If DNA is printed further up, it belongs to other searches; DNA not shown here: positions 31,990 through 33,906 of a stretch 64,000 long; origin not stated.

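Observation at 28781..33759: MmeI-family single-chain restriction-modification enzyme translationally coupled to an AlbA_2/HATPase_c_4-type protein: candidate two-gene defence module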

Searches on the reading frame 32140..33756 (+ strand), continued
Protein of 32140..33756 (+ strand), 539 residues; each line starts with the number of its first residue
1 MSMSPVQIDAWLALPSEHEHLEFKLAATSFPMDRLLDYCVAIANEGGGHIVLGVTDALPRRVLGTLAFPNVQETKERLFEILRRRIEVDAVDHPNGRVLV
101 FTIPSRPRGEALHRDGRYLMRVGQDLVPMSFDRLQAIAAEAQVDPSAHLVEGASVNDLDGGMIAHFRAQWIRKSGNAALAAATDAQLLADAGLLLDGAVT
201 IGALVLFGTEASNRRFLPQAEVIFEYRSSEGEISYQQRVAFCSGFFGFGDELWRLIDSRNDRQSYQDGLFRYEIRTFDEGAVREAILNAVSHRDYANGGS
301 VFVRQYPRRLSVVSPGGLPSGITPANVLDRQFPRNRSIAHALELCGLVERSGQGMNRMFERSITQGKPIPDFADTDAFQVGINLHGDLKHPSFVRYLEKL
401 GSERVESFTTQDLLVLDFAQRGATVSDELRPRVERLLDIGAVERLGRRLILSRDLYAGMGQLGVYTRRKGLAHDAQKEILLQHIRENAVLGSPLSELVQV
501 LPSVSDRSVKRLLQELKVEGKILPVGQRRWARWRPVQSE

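Call 17: find_encoding_contigs(protein=P0003, flank=8000, max_places=3)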
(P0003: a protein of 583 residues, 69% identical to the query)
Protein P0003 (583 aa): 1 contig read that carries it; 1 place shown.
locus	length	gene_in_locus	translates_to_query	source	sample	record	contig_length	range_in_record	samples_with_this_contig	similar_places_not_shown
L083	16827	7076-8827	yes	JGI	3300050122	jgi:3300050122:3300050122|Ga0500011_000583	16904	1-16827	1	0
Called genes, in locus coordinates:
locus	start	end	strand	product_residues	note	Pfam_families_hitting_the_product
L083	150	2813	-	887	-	PF12704:MacB_PCD, PF02687:FtsX, PF12704:MacB_PCD, PF02687:FtsX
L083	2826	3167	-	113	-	PF03551:PadR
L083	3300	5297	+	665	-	PF07969:Amidohydro_3 (weak), PF01979:Amidohydro_1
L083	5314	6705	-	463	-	PF00144:Beta-lactamase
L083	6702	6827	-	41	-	-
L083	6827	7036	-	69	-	PF09957:VapB_antitoxin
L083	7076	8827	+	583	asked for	PF04326:SLFN_AlbA_2, PF13749:HATPase_c_4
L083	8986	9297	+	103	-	-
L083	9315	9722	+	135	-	PF13470:PIN_3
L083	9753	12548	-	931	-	PF01555:N6_N4_Mtase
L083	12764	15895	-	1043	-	PF04851:ResIII, PF19778:RE_endonuc (weak)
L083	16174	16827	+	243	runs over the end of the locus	?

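Call 22: search_protein_families(library=pfam, alignment_id=A1, max_evalue=0.00001)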
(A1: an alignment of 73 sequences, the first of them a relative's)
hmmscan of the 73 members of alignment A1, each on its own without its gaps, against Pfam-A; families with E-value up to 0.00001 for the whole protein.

A. member 1, L002:4477-7983:+ (1169 aa): 5 families
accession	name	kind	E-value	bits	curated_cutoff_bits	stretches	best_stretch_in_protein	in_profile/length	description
PF13020.12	NOV_C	-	3.5e-22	78.7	22.1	1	1046-1138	1-90/91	Protein NO VEIN, C-terminal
PF00271.37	Helicase_C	-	1.5e-21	77.1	23.5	1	501-603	12-110/110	Helicase conserved C-terminal domain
PF00176.29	SNF2-rel_dom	-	2.4e-16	60.1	24.9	1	124-292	18-184/290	SNF2-related domain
PF04851.21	ResIII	-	2.2e-13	50.9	22.5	1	105-272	3-163/164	Type III restriction enzyme, res subunit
PF00270.35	DEAD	-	5.6e-10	39.6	26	1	125-272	16-161/167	DEAD/DEAH box helicase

B. families by the number of members that match (of 73 scanned): 60 families (the first 25 are shown)
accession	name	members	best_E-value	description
PF13020.12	NOV_C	17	3.5e-22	Protein NO VEIN, C-terminal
PF04851.21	ResIII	17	3.1e-15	Type III restriction enzyme, res subunit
PF00271.37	Helicase_C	15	1.4e-24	Helicase conserved C-terminal domain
PF00176.29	SNF2-rel_dom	14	2.5e-36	SNF2-related domain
PF00270.35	DEAD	12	5.6e-10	DEAD/DEAH box helicase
PF14335.11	DUF4391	4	2.2e-63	Domain of unknown function (DUF4391)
PF13635.12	DUF4143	2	5.6e-54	Domain of unknown function (DUF4143)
PF13173.12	AAA_14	2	9.1e-35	AAA domain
PF13304.12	AAA_21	2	1.3e-10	AAA domain, putative AbiEii toxin, Type IV TA system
PF06723.19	MreB_Mbl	1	5.8e-115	MreB/Mbl protein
PF01212.27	Beta_elim_lyase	1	6.5e-110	Beta-eliminating lyase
PF03796.21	DnaB_C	1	2.3e-101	DnaB-like helicase C terminal domain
PF00773.25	RNB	1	5.6e-98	RNB domain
PF07587.16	PSD1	1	9.9e-80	Protein of unknown function (DUF1553)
PF07583.16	PSCyt2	1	1e-78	Protein of unknown function (DUF1549)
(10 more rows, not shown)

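Call 23: search_protein_families(library=pfam, alignment_id=A2, max_evalue=0.00001)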
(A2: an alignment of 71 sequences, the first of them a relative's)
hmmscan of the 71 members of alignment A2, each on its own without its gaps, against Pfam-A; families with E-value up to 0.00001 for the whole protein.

A. member 1, L001:3428-4960:+ (511 aa): 1 family
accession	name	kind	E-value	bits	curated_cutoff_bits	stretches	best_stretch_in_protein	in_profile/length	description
PF01555.25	N6_N4_Mtase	-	3.4e-45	155.1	26.7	1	59-354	1-214/221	DNA methylase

B. families by the number of members that match (of 71 scanned): 58 families (the first 25 are shown)
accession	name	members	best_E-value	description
PF01555.25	N6_N4_Mtase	10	3.7e-50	DNA methylase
PF06634.17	DUF1156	7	3.6e-32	Protein of unknown function (DUF1156)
PF04851.21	ResIII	4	8.7e-24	Type III restriction enzyme, res subunit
PF18766.7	SWI2_SNF2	3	1.2e-80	SWI2/SNF2 ATPase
PF04313.20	HSDR_N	3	4.8e-53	Type I restriction enzyme R protein N terminus (HSDR_N)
PF18741.7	MTES_1575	3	2.1e-28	REase_MTES_1575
PF00271.37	Helicase_C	3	1.1e-21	Helicase conserved C-terminal domain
PF22679.2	T1R_D3-like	3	2.2e-20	Type I restriction enzyme subunit R domain 3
PF00270.35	DEAD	3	1.5e-16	DEAD/DEAH box helicase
PF13087.12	AAA_12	3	5.3e-14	AAA domain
PF04480.18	DUF559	3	4.3e-07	Protein of unknown function (DUF559)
PF13604.12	AAA_30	2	1.7e-37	AAA domain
PF13245.12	AAA_19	2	2.4e-09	AAA domain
PF07394.17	DUF1501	1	4.4e-145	Protein of unknown function (DUF1501)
PF11867.13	T1RH-like_C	1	1.8e-139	Type I restriction enzyme HindI endonuclease subunit-like, C-terminal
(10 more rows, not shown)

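Call 26: search_solved_structures(query=window:32140-33756:+, max_evalue=0.01)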
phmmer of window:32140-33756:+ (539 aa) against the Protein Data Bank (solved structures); distinct sequences matched with E-value up to 0.01: 1.
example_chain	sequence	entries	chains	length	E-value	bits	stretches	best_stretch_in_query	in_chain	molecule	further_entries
3lmm_A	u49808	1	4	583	5.2e-15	58.5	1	32-372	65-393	Uncharacterized protein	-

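Call 46: search_protein_families(library=padloc, proteins=[L070:3836-7957:+], max_evalue=0.001)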
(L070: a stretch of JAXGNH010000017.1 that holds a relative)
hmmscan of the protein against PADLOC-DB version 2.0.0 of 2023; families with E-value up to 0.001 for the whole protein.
L070:3836-7957:+ (1374 aa): 31 families (the best 25 are shown)
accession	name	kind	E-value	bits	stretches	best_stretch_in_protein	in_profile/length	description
PDLC02643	DrmMI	-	0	1774.5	1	12-1370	6-1331/1347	DrmMI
PDLC03618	REase_MTase_IIG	-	0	1094.3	3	14-801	5-775/1429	Type IIG restriction enzyme-methyltransferase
PDLC02638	DrmMI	-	0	1079.3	1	12-941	3-934/935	DrmMI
PDLC02645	DrmMI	-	2.3e-246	817.8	1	15-802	6-750/772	DrmMI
PDLC02644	DrmMI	-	1.7e-239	795.5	2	859-1361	362-876/988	DrmMI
PDLC02646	DrmMI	-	1.6e-170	566.9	3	859-1087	263-501/792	DrmMI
PDLC02642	DrmMI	-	2.7e-155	516.2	1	14-588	6-570/594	DrmMI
PDLC02640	DrmMI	-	1.7e-146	487.5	4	102-465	89-446/1015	DrmMI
PDLC02639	DrmMI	-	5.4e-139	462.9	2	291-827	1-479/803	DrmMI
PDLC03599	REase_MTase_IIG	-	3.9e-76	254.7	1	880-1313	471-909/959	Type IIG restriction enzyme-methyltransferase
PDLC03622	REase_MTase_IIG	-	9e-71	236.7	3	160-493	1-332/1524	Type IIG restriction enzyme-methyltransferase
PDLC03627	REase_MTase_IIG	-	4.9e-66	221.2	2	1123-1357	796-1030/1136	Type IIG restriction enzyme-methyltransferase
PDLC02626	DrmD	-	2.5e-37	126.7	1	1205-1370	9-182/276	DrmD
PDLC03609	REase_MTase_IIG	-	2.8e-22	76.4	2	858-946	539-620/1066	Type IIG restriction enzyme-methyltransferase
PDLC03620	REase_MTase_IIG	-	1.2e-20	70.8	1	567-743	555-729/1378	Type IIG restriction enzyme-methyltransferase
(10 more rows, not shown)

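Call 50: search_protein_families(library=pfam, proteins=[L041:4324-7959:+, L007:6244-10677:+, L063:6573-9350:+, L073:4930-7959:+, L041:12631-16068:+, L022:7186-7971:+, L025:9883-12963:-, L046:9645-10373:+, L030:7267-10275:+], max_evalue=0.0001)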
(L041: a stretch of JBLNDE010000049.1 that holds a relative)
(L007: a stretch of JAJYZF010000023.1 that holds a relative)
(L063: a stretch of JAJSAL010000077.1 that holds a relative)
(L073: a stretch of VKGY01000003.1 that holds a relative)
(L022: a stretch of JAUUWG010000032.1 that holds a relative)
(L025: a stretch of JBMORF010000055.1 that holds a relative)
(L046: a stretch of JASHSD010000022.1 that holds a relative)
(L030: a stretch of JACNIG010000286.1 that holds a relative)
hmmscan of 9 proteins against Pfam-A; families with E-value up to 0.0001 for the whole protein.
L041:4324-7959:+ (1212 aa): 5 families
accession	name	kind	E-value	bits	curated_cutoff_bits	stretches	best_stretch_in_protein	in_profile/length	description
PF00271.37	Helicase_C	-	1e-22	80.9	23.5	1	548-648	14-110/110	Helicase conserved C-terminal domain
PF13020.12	NOV_C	-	8.2e-20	71.1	22.1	1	1094-1181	4-90/91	Protein NO VEIN, C-terminal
PF00176.29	SNF2-rel_dom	-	1.2e-16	61.2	24.9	1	145-368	20-251/290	SNF2-related domain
PF04851.21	ResIII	-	1.1e-13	51.8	22.5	1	124-293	3-163/164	Type III restriction enzyme, res subunit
PF00270.35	DEAD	-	3.3e-08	33.9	26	1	129-293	4-161/167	DEAD/DEAH box helicase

L007:6244-10677:+ (1478 aa): 2 families
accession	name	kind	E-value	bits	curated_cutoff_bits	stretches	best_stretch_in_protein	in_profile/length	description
PF06634.17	DUF1156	-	3.1e-26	91.7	24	1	20-78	1-60/73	Protein of unknown function (DUF1156)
PF01797.21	Y1_Tnp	-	3.2e-09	37.4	23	1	757-834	39-121/121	Transposase IS200 like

L063:6573-9350:+ (926 aa): 2 families
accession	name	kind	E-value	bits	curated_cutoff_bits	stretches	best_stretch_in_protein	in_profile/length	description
PF01555.25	N6_N4_Mtase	-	3.4e-29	102.8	26.7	1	156-477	1-217/221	DNA methylase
PF13649.12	Methyltransf_25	-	1.9e-05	25.7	27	0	445-484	1-42/97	Methyltransferase domain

L073:4930-7959:+ (1010 aa): 1 family
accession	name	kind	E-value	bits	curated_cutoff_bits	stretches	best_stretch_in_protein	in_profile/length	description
PF04851.21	ResIII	-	6.3e-09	36.4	22.5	1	143-332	14-142/164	Type III restriction enzyme, res subunit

L041:12631-16068:+ (1146 aa): 2 families
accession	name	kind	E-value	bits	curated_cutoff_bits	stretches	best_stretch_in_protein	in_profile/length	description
PF18731.6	HEPN_Swt1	-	7.4e-38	129.8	27.5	1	43-155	1-115/115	Swt1-like HEPN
PF04465.17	DUF499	-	1e-29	103.5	23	1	331-921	38-639/1024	Protein of unknown function (DUF499)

L022:7186-7971:+ (262 aa): 1 family
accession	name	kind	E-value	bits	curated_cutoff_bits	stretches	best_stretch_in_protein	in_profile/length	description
PF14335.11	DUF4391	-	8.4e-63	212.8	29.9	1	11-253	3-230/232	Domain of unknown function (DUF4391)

L025:9883-12963:- (1027 aa): 5 families
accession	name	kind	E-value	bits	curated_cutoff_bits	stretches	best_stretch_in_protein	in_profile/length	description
PF11867.13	T1RH-like_C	-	1.8e-139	465.1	26.8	1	695-1020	1-327/329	Type I restriction enzyme HindI endonuclease subunit-like, C-terminal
PF18766.7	SWI2_SNF2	-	1.2e-80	270.7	26.7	1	273-510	1-220/221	SWI2/SNF2 ATPase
PF04313.20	HSDR_N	-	4.8e-53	180.4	25.1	1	6-214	2-198/198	Type I restriction enzyme R protein N terminus (HSDR_N)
PF22679.2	T1R_D3-like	-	2.2e-20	74.1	27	1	611-678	87-156/158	Type I restriction enzyme subunit R domain 3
PF04851.21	ResIII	-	1.1e-19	71.3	22.5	1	272-443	6-163/164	Type III restriction enzyme, res subunit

L046:9645-10373:+ (243 aa): 0 families

L030:7267-10275:+ (1003 aa): 3 families
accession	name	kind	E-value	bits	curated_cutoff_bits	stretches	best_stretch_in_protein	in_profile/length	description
PF19778.5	RE_endonuc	-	5.2e-37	126.4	23.4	1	885-990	1-102/108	Endonuclease domain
PF04851.21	ResIII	-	1e-12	48.7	22.5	1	98-260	25-161/164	Type III restriction enzyme, res subunit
PF00270.35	DEAD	-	6.7e-08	32.9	26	1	97-262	15-161/167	DEAD/DEAH box helicase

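Call 64: predict_structure(alignment_id=A4)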
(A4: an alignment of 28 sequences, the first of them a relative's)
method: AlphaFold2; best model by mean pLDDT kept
length: 539 residues; sequences in the alignment: 28
mean_pLDDT: 86.6   pTM: 0.68
mean pLDDT of the five models: 86.6, 86.0, 84.4, 84.2, 78.6
residues with pLDDT >= 90: 269; 70-90: 230; 50-70: 31; < 50: 9
segments of 3 or more residues with pLDDT < 50: 462-464, 466-469
pLDDT, mean of each block of 10 residues (from residue 1): 82 78 91 95 92 90 93 93 91 93 90 92 87 81 88 95 96 91 94 92 97 94 89 77 94 93 74 87 91 86 94 88 81 85 83 76 89 90 88 83 77 91 85 89 82 75 50 82 84 83 80 93 82 79
secondary structure, 60 per line:
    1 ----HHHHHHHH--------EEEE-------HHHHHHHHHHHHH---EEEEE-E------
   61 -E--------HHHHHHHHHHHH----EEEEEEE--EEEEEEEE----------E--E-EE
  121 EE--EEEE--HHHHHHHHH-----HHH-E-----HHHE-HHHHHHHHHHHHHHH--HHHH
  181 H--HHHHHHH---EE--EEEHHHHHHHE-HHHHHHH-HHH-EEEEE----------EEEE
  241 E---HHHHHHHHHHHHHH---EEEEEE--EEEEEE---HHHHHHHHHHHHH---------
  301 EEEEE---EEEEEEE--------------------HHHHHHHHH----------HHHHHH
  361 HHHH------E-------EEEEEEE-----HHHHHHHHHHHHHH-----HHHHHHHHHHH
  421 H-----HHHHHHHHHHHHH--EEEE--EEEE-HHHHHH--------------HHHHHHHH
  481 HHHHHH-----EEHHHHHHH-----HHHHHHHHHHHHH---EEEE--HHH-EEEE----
elements in order: H5-12 E21-24 H32-44 E48-52 H71-82 E87-93 E96-103 E119-122 E125-128 H131-139 H160-174 H177-181 H184-190 E198-200 H201-207 H210-216 E222-226 E237-241 H245-258 E262-267 E270-275 H279-291 E301-305 E309-315 H336-344 H355-364 E379-385 H391-404 H410-421 H427-439 E442-445 E448-451 H453-458 H473-486 H494-500 H506-518 E522-525 E532-535

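Call 66: fold_search(model_id=the predicted structure, library=pdb)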
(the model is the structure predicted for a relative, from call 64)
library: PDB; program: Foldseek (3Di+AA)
matches with E <= 10: 1265; with E <= 0.001: 11
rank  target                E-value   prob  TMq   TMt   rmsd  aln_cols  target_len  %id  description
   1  3lmm_D                1.8e-27  1.00  0.52  0.50  15.7       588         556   20  Crystal Structure of the DIP2311 protein from Corynebacterium diphtheriae, Northeast Structural Genomics Consortium Ta (released 2010-02-16)
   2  3lmm_B                4.7e-27  1.00  0.52  0.51  15.7       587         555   20  Crystal Structure of the DIP2311 protein from Corynebacterium diphtheriae, Northeast Structural Genomics Consortium Ta (released 2010-02-16)
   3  3lmm_A                9.3e-26  1.00  0.53  0.57  12.5       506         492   21  Crystal Structure of the DIP2311 protein from Corynebacterium diphtheriae, Northeast Structural Genomics Consortium Ta (released 2010-02-16)
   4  3lmm_C                6.9e-24  1.00  0.50  0.56  12.8       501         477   21  Crystal Structure of the DIP2311 protein from Corynebacterium diphtheriae, Northeast Structural Genomics Consortium Ta (released 2010-02-16)
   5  9uie_B                9.4e-05  1.00  0.15  0.10  12.9       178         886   13  Electronic microscopy structure of human schlafen14-E211A dimer in complex with dsRNA (released 2025-08-06)
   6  2kyy_MODEL_1_A        2.2e-04  1.00  0.17  0.51   5.3       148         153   17  Solution NMR Structure of the N-terminal Domain of Putative ATP-dependent DNA Helicase RecG-related Protein fr (released 2010-08-11)
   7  7fex                  4.2e-04  1.00  0.16  0.25   9.4       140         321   17  Crystal structure of Sus scrofa Schlafen11 N-terminal domain (2.69 A) (released 2023-06-07)
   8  7cux_F                4.7e-04  1.00  0.15  0.26   9.1       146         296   16  Crystal structure of human Schlafen 5 N'-terminal domain (SLFN5-N) involved in ssRNA cleaving and DNA binding (released 2021-08-25)
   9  7zep_A                4.7e-04  0.96  0.13  0.09  14.6       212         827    9  Human SLFN11 E209A dimer (released 2022-09-28)
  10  7zel_A                6.5e-04  0.99  0.13  0.09  13.3       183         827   11  Human SLFN11 dimer apoenzyme (released 2022-09-28)
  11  7cux_C                9.1e-04  1.00  0.15  0.26   9.1       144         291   14  Crystal structure of human Schlafen 5 N'-terminal domain (SLFN5-N) involved in ssRNA cleaving and DNA binding (released 2021-08-25)
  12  7q3z_B                1.4e-03  1.00  0.15  0.24   9.3       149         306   15  DNA/RNA binding protein (released 2022-01-26)
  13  9jr9_A                1.5e-03  1.00  0.15  0.10  13.9       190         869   14  Electronic microscopy structure of human schlafen14-E211A dimer (released 2025-08-06)
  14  7ppj                  1.7e-03  1.00  0.16  0.14   9.5       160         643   14  human SLFN5 (released 2022-01-26)
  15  5yd0_A                1.7e-03  0.94  0.13  0.19  13.2       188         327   11  Crystal structure of Schlafen 13 (SLFN13) N'-domain (released 2018-03-28)
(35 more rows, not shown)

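Call 74: search_dna_similar(query=window:32140-33756:+, collection=plasmids, mode=protein, max_rows=25, max_evalue=1e-20)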
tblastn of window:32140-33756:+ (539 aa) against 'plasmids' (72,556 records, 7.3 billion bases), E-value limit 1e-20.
Records with a match: 13; places in all: 13; records where one place covers at least 80% of the query: 2.
Best place of each record, by identity: <60% 13.
By first word of the organism name: Aeromonas 4; Acidovorax 3; Sinorhizobium 2; Neotabrizicola 1; Sulfitobacter 1; Picosynechococcus 1; Caballeronia 1.
By predicted mobility (MOB-suite, as given by PLSDB): non-mobilizable 6; conjugative 4; mobilizable 3.
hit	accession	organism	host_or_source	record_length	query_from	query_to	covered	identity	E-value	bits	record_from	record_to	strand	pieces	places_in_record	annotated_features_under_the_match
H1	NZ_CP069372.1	Neotabrizicola shimadae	microbial biofilm,biofilm, Nakabusa ...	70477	17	534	96%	25.6%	6e-27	123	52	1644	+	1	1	RNA-binding domain-containing protein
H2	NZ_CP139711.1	Sulfitobacter sp. OXR-159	Bacterial Culture,hydrothermal vent ...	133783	17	537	97%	25.0%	9e-22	107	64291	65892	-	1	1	RNA-binding domain-containing protein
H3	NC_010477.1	Picosynechococcus sp. PCC 7002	-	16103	11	339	61%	31.6%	3e-36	151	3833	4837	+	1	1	ATP-binding protein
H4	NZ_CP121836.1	Aeromonas veronii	Homo sapiens,plasma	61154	252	533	52%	29.5%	5e-25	117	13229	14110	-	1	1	ATP-binding protein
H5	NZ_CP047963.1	Aeromonas media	cell culture,hospital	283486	252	533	52%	29.5%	5e-25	117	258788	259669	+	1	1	ATP-binding protein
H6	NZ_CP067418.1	Aeromonas media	cell culture,water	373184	252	533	52%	29.5%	5e-25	117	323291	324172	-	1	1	ATP-binding protein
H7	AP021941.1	Aeromonas veronii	-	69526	252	533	52%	29.5%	6e-25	117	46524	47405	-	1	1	ATP-dependent DNA helicase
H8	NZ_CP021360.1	Acidovorax carolinensis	-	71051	11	144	25%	56.0%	5e-32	139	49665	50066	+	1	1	ATP-binding protein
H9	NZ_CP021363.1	Acidovorax carolinensis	-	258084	11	144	25%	56.0%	5e-32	139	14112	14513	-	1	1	ATP-binding protein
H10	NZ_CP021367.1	Acidovorax carolinensis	-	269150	11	144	25%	56.0%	5e-32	139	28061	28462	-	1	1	ATP-binding protein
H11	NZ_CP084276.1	Caballeronia grimmiae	Leptoglossus zonatus,Cell culture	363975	250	447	37%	32.6%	4e-22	108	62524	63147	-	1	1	none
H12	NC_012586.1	Sinorhizobium fredii NGR234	-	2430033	262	450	35%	33.3%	4e-21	105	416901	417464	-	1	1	record has no annotation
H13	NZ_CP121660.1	Sinorhizobium terangae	Desmanthus virgatus,cell culture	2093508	250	447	37%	30.8%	3e-21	105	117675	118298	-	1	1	none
